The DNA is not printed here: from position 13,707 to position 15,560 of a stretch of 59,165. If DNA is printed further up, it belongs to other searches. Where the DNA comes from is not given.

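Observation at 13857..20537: Gram-positive-type type IV secretion (conjugation-like) gene set inside a complete tailed-phage genome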

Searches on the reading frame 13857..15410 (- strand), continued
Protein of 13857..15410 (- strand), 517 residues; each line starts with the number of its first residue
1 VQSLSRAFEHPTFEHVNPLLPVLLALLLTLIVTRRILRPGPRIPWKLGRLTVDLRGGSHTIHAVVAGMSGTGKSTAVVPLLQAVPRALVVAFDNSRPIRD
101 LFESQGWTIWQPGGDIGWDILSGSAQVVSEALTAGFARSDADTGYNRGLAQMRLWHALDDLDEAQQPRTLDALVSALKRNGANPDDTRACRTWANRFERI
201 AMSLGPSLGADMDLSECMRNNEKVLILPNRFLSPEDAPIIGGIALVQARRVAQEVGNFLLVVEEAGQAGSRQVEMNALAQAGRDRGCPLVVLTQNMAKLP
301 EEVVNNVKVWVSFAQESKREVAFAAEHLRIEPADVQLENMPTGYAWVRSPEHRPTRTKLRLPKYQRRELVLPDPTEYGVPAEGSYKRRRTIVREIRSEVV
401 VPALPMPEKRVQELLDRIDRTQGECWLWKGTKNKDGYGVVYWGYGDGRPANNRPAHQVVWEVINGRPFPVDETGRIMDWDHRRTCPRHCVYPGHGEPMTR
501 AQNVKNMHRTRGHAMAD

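Call 74: find_encoding_contigs(protein=P0022, flank=10000, max_places=4)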
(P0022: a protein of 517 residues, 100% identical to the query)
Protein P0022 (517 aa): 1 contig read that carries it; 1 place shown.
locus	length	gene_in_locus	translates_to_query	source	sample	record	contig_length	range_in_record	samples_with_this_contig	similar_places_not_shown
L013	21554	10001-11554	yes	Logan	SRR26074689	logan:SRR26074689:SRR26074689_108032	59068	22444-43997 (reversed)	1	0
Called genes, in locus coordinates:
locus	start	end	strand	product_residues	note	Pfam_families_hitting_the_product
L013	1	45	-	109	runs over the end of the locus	-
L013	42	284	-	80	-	-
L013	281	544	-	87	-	-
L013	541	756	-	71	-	-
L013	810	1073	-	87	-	PF01381:HTH_3 (weak)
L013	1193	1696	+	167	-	PF13443:HTH_26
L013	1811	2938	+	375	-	PF00589:Phage_integrase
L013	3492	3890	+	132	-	-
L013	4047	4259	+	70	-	-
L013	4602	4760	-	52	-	PF12728:HTH_17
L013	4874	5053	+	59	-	-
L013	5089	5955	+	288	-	-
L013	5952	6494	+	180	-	PF00877:NLPC_P60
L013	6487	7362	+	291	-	-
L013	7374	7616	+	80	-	-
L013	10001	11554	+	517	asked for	-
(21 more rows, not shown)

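Call 85: fold_search(model_id=the predicted structure, library=viral)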
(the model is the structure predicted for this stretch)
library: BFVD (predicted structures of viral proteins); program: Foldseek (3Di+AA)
matches with E <= 10: 491; with E <= 0.001: 45
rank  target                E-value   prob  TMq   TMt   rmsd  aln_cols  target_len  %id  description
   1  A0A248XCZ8            3.6e-12  1.00  0.44  0.46   6.8       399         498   17  Helicase HerA-like C-terminal domain-containing protein [Klebsiella phage YMC16/01/N133_KPN_BP]
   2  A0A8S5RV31            3.1e-10  1.00  0.40  0.28   9.0       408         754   12  Conjugal transfer protein [Siphoviridae sp. ctHip2]
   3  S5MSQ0                4.6e-10  1.00  0.45  0.27   6.3       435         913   15  Lipid A export ATP-binding/permease protein Msb [Bacillus phage JL]
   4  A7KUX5                1.7e-09  1.00  0.45  0.31   6.8       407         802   11  (no name in the UniProt tables at hand)
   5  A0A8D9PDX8            1.9e-07  1.00  0.33  0.54   4.5       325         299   12  NTPase [Corticoviridae sp.]
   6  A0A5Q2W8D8            5.4e-07  1.00  0.46  0.54   7.0       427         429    8  (no name in the UniProt tables at hand)
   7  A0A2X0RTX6            1.8e-06  1.00  0.24  0.33  17.5       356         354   12  B354L [African swine fever virus]
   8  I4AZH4                2.8e-06  1.00  0.28  0.18  14.0       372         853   13  (no name in the UniProt tables at hand)
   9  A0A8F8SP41            4.7e-06  1.00  0.23  0.33  18.3       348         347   13  (no name in the UniProt tables at hand)
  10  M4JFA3                8.8e-06  1.00  0.34  0.66   4.6       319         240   11  Putative ATPase [Haloarcula hispanica virus PH1]
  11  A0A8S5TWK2            1.0e-05  1.00  0.27  0.41  11.9       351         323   10  DNA TRANSLOCASE FTSK [Siphoviridae sp. ctcx61]
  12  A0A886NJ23            1.2e-05  1.00  0.25  0.32  19.1       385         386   14  (no name in the UniProt tables at hand)
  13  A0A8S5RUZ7            2.3e-05  1.00  0.25  0.23  12.3       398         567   10  DNA TRANSLOCASE FTSK [Siphoviridae sp. ctHip2]
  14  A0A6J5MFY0            2.9e-05  1.00  0.17  0.63   3.1       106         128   28  HNH nuclease [uncultured Caudovirales phage]
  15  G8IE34                3.3e-05  1.00  0.15  0.45   7.0       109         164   29  HNH endonuclease [Mycobacterium phage Nappy]
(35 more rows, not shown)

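Call 94: search_dna_similar(query=window:13857-15410:-, collection=plasmids, mode=protein, max_rows=10, max_evalue=0.001)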
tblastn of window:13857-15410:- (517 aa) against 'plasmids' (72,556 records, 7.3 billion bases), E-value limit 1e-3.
No match.

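Call 97: find_encoding_contigs(protein=P0056, flank=10000, max_places=1)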
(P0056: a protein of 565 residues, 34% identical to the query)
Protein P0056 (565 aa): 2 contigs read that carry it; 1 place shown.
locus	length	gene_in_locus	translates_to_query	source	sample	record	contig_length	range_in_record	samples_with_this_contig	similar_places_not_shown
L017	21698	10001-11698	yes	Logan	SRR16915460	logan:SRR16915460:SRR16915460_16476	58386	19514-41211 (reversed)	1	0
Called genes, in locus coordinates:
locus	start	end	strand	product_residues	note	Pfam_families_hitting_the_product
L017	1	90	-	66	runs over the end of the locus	-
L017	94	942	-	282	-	-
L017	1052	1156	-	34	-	-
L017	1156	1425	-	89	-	-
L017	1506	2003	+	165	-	PF13443:HTH_26 (weak)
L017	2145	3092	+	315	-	PF00589:Phage_integrase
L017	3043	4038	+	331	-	PF02195:ParB_N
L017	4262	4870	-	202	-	-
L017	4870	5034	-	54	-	PF03869:Arc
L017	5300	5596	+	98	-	-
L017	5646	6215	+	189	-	-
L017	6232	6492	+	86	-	-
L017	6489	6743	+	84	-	-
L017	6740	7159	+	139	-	-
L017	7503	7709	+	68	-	-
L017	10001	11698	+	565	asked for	-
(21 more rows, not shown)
